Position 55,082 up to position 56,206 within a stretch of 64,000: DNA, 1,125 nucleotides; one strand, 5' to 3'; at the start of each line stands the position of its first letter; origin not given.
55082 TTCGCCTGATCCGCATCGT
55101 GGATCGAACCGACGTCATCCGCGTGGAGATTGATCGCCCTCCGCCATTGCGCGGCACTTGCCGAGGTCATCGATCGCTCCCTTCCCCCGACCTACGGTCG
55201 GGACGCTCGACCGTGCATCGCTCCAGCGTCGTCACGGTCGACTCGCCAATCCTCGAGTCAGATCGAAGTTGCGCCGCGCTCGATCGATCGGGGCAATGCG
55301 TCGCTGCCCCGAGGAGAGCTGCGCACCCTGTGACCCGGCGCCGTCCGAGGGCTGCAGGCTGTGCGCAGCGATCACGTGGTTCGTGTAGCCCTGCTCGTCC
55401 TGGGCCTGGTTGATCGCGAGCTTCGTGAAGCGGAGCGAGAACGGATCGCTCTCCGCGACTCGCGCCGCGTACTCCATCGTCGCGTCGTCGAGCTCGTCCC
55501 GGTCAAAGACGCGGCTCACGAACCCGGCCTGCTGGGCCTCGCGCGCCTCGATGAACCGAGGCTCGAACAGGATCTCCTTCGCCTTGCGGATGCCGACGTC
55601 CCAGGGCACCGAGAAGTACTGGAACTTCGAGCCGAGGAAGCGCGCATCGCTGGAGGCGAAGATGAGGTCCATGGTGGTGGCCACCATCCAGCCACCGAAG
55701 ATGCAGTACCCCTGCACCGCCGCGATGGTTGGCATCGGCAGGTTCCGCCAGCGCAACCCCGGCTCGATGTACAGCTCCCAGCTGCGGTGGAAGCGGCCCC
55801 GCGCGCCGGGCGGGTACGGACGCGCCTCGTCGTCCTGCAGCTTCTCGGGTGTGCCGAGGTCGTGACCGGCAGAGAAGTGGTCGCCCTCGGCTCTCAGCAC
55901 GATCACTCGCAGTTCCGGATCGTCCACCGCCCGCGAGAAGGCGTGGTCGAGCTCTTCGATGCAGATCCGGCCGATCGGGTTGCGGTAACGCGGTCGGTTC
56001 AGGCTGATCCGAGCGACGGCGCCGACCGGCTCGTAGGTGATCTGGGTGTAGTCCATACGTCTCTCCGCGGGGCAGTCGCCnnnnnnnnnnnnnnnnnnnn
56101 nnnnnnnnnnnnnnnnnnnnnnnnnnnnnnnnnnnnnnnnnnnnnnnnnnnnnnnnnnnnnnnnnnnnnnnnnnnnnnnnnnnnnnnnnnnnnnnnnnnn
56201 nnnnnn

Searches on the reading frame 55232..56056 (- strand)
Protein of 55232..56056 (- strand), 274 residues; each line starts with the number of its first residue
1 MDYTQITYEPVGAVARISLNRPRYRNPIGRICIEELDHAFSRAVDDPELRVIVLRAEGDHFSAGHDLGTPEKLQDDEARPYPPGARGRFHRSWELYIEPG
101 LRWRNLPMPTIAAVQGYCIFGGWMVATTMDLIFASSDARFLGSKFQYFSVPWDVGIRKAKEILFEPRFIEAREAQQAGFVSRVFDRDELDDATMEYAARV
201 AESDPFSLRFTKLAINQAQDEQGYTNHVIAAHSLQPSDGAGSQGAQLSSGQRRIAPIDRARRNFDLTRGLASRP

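Call 7: search_protein_families(library=pfam, proteins=[window:55232-56056:-])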
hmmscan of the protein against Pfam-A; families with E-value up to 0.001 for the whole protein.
window:55232-56056:- (274 aa): 2 families
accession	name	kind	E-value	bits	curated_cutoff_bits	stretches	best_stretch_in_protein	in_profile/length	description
PF00378.25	ECH_1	-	9.7e-30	104.2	27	1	13-225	5-215/251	Enoyl-CoA hydratase/isomerase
PF16113.10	ECH_2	-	8.1e-07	29.3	27.2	1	15-131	2-111/335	Enoyl-CoA hydratase/isomerase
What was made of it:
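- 55232..56056 (-): Crotonase-family enoyl-CoA hydratase (ECH1), 274 aa. PF00378 (call 7).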

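Call 8: search_protein_families(library=ncbifam, proteins=[window:55232-56056:-])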
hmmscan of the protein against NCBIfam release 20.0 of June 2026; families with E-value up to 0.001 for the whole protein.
window:55232-56056:- (274 aa): 65 families (the best 25 are shown)
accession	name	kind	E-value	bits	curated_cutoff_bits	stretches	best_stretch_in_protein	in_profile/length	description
NF006140.0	PRK08290.1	subfamily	2.1e-69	234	280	1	2-233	6-255/292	enoyl-CoA hydratase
NF006128.0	PRK08272.1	subfamily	1.1e-31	110.3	257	2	108-228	133-259/308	crotonase/enoyl-CoA hydratase family protein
NF051848.1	EnCoAHydtEchA19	equivalog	3.9e-30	105.2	400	1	9-222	5-219/258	enoyl-CoA hydratase EchA19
NF004796.0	PRK06144.1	subfamily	1.4e-28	100.1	272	1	4-224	8-229/262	enoyl-CoA hydratase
NF004781.0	PRK06127.1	subfamily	7e-27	94.7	291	1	5-222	12-230/269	enoyl-CoA hydratase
NF004840.0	PRK06190.1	equivalog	1e-26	94.1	253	1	6-227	6-225/260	enoyl-CoA hydratase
NF005637.0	PRK07396.1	equivalog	1.9e-26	93.1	380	1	2-222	11-231/273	1,4-dihydroxy-2-naphthoyl-CoA synthase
NF006699.0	PRK09245.1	subfamily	3.4e-26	92.1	354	1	5-221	4-226/266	crotonase/enoyl-CoA hydratase family protein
NF006008.0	PRK08139.1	equivalog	5.5e-26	91.7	313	1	8-217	15-222/266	enoyl-CoA hydratase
NF004794.0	PRK06142.1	equivalog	5.6e-26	91.8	308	1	2-221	4-233/273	crotonase/enoyl-CoA hydratase family protein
NF004857.0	PRK06210.1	equivalog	5.3e-25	88.4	341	1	2-219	6-233/275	enoyl-CoA hydratase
TIGR01929.1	menB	equivalog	6.9e-24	84.8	342.7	1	3-223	1-222/259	1,4-dihydroxy-2-naphthoyl-CoA synthase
NF005699.0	PRK07509.1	equivalog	7.5e-24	84.8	249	1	11-222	11-225/267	crotonase/enoyl-CoA hydratase family protein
NF005126.0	PRK06563.1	subfamily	8.1e-23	81.1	261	1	3-221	6-223/263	crotonase/enoyl-CoA hydratase family protein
NF004517.0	PRK05862.1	equivalog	1.4e-22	80.4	396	1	1-220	1-216/257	enoyl-CoA hydratase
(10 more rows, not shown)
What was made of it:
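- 55232..56056 (-): NCBIfam PRK08290, 234 bits, below its cutoff (call 8).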
